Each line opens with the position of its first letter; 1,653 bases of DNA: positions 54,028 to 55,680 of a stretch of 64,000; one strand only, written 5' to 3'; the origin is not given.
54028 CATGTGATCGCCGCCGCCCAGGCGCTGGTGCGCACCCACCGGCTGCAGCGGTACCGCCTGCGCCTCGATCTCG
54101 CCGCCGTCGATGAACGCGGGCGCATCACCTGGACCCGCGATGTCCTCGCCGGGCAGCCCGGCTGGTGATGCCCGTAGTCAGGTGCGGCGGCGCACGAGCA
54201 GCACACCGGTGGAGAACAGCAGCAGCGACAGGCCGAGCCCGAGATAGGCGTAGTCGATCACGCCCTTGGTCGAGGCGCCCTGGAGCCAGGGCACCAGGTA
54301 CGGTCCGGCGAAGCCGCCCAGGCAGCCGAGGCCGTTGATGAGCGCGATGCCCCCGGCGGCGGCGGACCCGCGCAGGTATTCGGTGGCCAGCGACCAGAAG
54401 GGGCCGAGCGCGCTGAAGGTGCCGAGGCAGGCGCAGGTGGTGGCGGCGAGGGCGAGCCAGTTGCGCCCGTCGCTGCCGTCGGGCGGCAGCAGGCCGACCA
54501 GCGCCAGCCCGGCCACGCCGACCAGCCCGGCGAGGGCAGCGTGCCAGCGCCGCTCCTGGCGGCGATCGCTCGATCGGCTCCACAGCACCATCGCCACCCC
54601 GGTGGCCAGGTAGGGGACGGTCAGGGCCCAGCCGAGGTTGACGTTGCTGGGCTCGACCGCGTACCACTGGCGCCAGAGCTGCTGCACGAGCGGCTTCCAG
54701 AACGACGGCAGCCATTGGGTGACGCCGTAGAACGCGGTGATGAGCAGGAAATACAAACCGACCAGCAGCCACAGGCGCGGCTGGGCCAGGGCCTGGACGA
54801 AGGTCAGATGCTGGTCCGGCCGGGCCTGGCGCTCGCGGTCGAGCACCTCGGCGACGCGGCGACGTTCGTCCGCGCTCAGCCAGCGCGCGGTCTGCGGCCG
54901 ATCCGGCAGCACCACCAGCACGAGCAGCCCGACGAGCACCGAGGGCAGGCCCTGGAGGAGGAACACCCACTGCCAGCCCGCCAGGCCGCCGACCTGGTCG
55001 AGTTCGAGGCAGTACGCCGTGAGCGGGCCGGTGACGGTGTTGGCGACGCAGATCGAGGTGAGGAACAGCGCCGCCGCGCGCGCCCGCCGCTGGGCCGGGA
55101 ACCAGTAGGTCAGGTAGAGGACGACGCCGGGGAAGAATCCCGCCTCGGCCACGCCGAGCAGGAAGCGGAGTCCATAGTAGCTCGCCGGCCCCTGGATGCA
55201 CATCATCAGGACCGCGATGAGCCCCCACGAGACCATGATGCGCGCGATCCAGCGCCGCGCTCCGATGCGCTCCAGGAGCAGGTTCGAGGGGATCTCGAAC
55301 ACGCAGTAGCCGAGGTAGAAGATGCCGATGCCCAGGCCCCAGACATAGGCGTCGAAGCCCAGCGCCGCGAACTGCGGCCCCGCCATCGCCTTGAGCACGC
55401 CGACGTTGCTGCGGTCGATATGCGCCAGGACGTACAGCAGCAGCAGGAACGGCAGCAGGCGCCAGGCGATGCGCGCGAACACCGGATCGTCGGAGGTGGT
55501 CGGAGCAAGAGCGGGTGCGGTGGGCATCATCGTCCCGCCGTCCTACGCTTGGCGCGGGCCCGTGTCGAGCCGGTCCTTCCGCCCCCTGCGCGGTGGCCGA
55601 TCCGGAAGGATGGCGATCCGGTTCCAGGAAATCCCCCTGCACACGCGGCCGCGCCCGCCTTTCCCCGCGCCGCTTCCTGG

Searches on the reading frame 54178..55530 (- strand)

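Call 53: search_protein_families(library=pfam, proteins=[window:54178-55530:-], max_evalue=0.001)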
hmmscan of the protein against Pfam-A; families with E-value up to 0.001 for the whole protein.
window:54178-55530:- (450 aa): 1 family
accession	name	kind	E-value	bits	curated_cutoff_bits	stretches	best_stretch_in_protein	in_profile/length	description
PF07690.21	MFS_1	-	1.4e-39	136.4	33.4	1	29-410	1-347/347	Major Facilitator Superfamily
